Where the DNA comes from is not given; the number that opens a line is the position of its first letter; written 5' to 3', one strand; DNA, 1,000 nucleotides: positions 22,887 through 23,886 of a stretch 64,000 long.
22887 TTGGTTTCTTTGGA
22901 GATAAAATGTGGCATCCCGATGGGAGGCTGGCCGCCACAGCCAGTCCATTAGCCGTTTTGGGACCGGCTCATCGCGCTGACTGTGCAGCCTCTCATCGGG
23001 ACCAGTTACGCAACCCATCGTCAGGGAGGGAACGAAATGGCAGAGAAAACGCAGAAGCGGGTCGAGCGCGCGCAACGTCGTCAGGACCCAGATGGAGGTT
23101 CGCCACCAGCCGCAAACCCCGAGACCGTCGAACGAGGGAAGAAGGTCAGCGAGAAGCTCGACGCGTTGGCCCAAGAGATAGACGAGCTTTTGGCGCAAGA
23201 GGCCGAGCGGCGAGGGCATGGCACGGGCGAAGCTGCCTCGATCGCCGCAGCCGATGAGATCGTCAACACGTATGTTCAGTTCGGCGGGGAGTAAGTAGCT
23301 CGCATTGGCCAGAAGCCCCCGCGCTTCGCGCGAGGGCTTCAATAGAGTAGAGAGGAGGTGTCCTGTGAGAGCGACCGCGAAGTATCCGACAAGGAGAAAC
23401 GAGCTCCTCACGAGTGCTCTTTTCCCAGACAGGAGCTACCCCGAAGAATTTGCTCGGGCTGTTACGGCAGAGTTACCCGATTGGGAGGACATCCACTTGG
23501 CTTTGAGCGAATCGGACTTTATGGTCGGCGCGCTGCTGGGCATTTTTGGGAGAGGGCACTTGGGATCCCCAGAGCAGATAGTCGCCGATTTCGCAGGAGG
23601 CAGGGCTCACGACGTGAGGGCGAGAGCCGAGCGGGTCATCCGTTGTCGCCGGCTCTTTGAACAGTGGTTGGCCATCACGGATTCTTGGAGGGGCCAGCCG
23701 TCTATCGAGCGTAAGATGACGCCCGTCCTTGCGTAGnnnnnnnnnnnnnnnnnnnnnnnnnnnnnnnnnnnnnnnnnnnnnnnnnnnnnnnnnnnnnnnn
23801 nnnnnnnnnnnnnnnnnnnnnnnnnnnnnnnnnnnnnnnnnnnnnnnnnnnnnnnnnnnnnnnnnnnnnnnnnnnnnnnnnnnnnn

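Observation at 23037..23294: Orphan Pup-like gene (ends YVQFGGE) with no pafA/dop/arc/proteasome partners in 64 kb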

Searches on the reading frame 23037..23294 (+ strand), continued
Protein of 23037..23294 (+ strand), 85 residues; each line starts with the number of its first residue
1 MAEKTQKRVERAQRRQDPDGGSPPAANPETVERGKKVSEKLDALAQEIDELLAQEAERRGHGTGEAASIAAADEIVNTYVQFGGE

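Call 51: find_homologous_proteins(query=L011:11672-13039:+, max_evalue=1e-10)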
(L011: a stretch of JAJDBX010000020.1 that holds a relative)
Query L011:11672-13039:+ (455 aa): 8000 proteins with E <= 1e-10 among 8000 candidates; the best 120 are listed.
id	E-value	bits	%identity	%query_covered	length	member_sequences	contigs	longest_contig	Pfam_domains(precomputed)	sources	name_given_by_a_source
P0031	2.8e-288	974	90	100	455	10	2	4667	PF03136.21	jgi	-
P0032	3.9e-287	970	90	100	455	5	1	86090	PF03136.21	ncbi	-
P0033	6.3e-272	920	85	100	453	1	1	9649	PF03136.21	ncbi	-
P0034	7.6e-272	920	84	100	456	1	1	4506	PF03136.21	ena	-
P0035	1.9e-268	909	83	100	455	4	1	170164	PF03136.21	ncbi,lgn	-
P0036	3.9e-264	895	83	100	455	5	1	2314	PF03136.21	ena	-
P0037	8.9e-264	893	82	100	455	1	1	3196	PF03136.21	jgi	-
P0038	2.0e-263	892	81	100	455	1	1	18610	PF03136.21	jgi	-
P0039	3.6e-263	891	82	100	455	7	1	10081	PF03136.21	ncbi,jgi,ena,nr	ncbi:MAG TPA: Pup--protein ligase [Candidatus Manganitrophaceae bacterium]|nr:Pup--protein ligase [C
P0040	1.2e-262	890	81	100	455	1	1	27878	PF03136.21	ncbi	-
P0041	2.1e-262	889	82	100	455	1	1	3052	PF03136.21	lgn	-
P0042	1.5e-261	886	81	100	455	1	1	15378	PF03136.21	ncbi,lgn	ncbi:MAG: Pup--protein ligase [Nitrospiria bacterium]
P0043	1.3e-260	883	81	99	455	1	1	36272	PF03136.21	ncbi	ncbi:MAG: Pup--protein ligase [Nitrospiria bacterium]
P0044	3.4e-260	882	81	100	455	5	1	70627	PF03136.21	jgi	-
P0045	6.0e-260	881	81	100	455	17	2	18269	PF03136.21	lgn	-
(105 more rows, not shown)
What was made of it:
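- Tried and rejected: The 120 listed hits that carry a name are all Nitrospirota-type (call 51).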

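Call 52: find_homologous_proteins(query=P0006, max_evalue=0.01)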
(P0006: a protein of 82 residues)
Query P0006 (82 aa): 2 proteins with E <= 0.01 among 5 candidates.
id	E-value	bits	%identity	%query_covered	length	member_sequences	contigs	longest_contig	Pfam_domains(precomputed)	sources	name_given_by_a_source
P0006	3.5e-41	156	100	100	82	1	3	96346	PF05639.17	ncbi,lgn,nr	ncbi:ubiquitin-like protein Pup [Candidatus Parcubacteria bacterium]|nr:ubiquitin-like protein Pup [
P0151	4.1e-28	115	76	100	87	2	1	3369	PF05639.17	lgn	-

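Call 53: find_encoding_contigs(protein=P0006, flank=10000, max_places=6)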
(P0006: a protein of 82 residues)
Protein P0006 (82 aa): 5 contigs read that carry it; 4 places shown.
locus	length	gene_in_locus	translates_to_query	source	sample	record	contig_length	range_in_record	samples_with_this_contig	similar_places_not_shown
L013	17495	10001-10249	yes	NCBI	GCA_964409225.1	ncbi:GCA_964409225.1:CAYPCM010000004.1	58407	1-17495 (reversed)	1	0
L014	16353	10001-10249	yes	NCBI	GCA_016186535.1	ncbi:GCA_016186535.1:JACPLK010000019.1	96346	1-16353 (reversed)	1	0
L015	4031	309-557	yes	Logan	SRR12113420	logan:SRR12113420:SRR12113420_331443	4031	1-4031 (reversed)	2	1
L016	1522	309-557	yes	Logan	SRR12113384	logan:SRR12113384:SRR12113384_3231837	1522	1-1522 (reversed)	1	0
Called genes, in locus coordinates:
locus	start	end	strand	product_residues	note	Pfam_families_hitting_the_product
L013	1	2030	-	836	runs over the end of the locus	PF00133:tRNA-synt_1, PF09334:tRNA-synt_1g, PF08264:Anticodon_1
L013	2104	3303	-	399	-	PF00814:TsaD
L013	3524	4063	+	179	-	-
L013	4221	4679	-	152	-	-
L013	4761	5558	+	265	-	PF00174:Oxidored_molyb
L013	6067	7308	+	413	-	PF00232:Glyco_hydro_1, PF00331:Glyco_hydro_10 (faint), PF00232:Glyco_hydro_1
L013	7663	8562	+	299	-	-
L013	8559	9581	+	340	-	-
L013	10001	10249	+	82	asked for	PF05639:Pup (faint)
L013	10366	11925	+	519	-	PF13632:Glyco_trans_2_3 (weak)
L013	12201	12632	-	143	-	-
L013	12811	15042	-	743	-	PF17191:RecG_wedge, PF01336:tRNA_anti-codon, PF00270:DEAD, PF04851:ResIII, PF13604:AAA_30 (weak), PF00271:Helicase_C, PF22590:Cas3-like_C_2 (weak), PF19833:RecG_dom3_C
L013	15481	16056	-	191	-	-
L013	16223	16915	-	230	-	PF01996:F420_ligase (weak)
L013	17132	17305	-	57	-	-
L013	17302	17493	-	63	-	?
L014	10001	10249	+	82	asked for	PF05639:Pup (faint)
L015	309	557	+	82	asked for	PF05639:Pup (faint)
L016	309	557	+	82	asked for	PF05639:Pup (faint)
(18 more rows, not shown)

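Call 54: find_encoding_contigs(protein=P0151, flank=10000)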
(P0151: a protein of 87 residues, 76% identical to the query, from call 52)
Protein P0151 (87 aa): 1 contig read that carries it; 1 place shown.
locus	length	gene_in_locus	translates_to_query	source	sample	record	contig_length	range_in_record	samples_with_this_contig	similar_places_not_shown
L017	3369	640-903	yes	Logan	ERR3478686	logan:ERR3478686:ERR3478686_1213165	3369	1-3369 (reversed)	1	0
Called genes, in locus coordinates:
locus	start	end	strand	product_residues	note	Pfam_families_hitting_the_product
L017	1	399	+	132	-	?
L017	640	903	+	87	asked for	PF05639:Pup (faint)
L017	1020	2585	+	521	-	PF13632:Glyco_trans_2_3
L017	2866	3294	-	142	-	-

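Call 75: predict_structure(alignment_id=A5)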
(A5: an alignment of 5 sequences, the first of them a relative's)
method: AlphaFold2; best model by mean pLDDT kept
length: 85 residues; sequences in the alignment: 5
mean_pLDDT: 76.5   pTM: 0.49
mean pLDDT of the five models: 76.5, 76.0, 75.6, 74.5, 74.1
residues with pLDDT >= 90: 22; 70-90: 32; 50-70: 26; < 50: 5
segments of 3 or more residues with pLDDT < 50: none
pLDDT, mean of each block of 10 residues (from residue 1): 56 52 70 93 94 88 84 83 59
secondary structure, 60 per line:
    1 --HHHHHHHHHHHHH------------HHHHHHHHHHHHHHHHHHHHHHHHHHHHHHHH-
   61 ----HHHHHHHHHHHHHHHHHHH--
elements in order: H3-15 H28-59 H65-83
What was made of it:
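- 23202..23249 (+): Residues ~56-71 (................): subfamily-specific 16-residue insert between canonical 'LEEN' and 'AEEFV'. It forms a Gly-rich loop plus an N-terminal extension of the second helix. Boundaries are ambiguous by 1-2 residues. AF2 predicts a loop at 60-64 and a helix at 65-83 (call 75).
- On Pup: AF2 predicts helix 28-59, loop 60-64 and helix 65-83 (call 75).
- AF2 predicts a confident helix-loop-helix rather than a disordered chain (call 75).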

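Call 84: fold_search(model_id=the predicted structure, library=pdb)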
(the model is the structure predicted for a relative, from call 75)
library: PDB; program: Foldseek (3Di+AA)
matches with E <= 10: 5; with E <= 0.001: 0
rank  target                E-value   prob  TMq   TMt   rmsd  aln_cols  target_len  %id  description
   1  5g5e                  5.1e+00  0.04  0.20  0.09   8.7        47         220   28  Crystallographic structure of the Tau class glutathione S-transferase MiGSTU from mango Mangifera indica L. (released 2017-02-01)
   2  7n6g_4C               8.3e+00  0.08  0.25  0.04   6.4        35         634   26  C1 of central pair (released 2022-05-18)
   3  7xad_C                8.9e+00  0.08  0.33  0.30   7.0        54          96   17  Crystal strucutre of PD-L1 and DBL2_02 designed protein binder (released 2023-04-12)
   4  9ay3_A                8.9e+00  0.07  0.28  0.06   5.9        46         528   17  Tail sheath of P1 bacteriophage (released 2025-09-10)
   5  4htp_B                9.6e+00  0.08  0.26  0.11   4.0        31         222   26  Crystal structure of the DBD domain of human DNA ligase IV bound to Artemis peptide (released 2012-12-26)
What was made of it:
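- Tried and rejected: No meaningful match (call 84).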

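Call 87: find_encoding_contigs(protein=P0025, flank=10000, max_places=4)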
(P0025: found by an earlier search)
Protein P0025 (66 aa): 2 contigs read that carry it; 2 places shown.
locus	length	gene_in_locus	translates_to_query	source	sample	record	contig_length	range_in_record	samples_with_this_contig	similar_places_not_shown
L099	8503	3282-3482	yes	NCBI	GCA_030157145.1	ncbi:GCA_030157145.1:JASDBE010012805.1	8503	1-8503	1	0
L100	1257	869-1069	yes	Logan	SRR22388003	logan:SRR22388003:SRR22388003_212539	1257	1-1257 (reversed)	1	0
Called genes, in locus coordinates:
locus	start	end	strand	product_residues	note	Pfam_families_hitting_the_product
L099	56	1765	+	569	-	PF17758:Prot_ATP_ID_OB_N, PF16450:Prot_ATP_ID_OB_C, PF13191:AAA_16 (weak), PF00004:AAA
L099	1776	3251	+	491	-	PF03136:Pup_ligase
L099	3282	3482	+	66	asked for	PF05639:Pup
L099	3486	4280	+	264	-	PF00227:Proteasome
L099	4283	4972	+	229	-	PF00227:Proteasome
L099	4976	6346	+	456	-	PF03136:Pup_ligase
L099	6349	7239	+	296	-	PF01551:Peptidase_M23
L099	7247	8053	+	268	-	PF08543:Phos_pyr_kin, PF00294:PfkB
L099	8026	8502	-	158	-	?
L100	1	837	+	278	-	?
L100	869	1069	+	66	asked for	PF05639:Pup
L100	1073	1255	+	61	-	?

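Call 89: find_encoding_contigs(protein=P0005, flank=10000, max_places=3)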
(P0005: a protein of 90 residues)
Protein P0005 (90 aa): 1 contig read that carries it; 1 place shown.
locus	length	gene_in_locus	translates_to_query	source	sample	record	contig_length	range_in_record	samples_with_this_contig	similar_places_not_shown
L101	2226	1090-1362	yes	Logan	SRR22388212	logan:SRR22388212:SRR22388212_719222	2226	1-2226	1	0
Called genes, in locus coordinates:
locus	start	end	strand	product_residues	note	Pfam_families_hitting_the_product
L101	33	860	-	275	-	-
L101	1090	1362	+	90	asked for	PF05639:Pup (weak)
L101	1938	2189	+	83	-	PF01035:DNA_binding_1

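Call 92: search_protein_families(library=ncbifam, proteins=[L013:16223-16915:-], max_evalue=0.01)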
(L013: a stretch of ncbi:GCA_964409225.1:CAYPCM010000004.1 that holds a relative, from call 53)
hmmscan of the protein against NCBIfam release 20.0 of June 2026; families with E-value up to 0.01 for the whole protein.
L013:16223-16915:- (230 aa): 3 families
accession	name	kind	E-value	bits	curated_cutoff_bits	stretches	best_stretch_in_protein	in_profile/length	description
TIGR01916.1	F420_cofE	equivalog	0.00032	20.2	180.65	0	29-82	11-63/244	coenzyme F420-0:L-glutamate ligase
TIGR04132.1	intra_fol_E_lig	hypoth_equivalog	0.0016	17.9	350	0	24-67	5-47/241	putative folate metabolism gamma-glutamate ligase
NF009809.0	PRK13293.1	equivalog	0.0062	15.9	274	0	29-84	13-66/253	coenzyme F420-0:L-glutamate ligase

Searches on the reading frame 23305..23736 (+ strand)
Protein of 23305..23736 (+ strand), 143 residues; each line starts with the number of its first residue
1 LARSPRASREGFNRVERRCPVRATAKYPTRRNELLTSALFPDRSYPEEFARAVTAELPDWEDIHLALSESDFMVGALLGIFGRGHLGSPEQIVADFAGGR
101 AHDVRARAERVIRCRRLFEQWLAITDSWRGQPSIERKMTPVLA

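Call 3: search_protein_families(library=pfam, proteins=[window:23305-23736:+], max_evalue=1)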
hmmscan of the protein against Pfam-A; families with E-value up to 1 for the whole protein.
window:23305-23736:+ (143 aa): 0 families

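Call 16: search_protein_families(library=ncbifam, proteins=[window:23365-23736:+], max_evalue=0.1)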
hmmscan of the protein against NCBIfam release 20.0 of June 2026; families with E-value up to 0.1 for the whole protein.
window:23365-23736:+ (123 aa): 0 families
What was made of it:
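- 23365..23736 (+): Window-specific 123-aa ORF inserted between the Pup-like gene and the GT2-like gene, followed by a canonical terminator at 23746-23771. No Pfam or NCBIfam hit (calls 3, 16).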
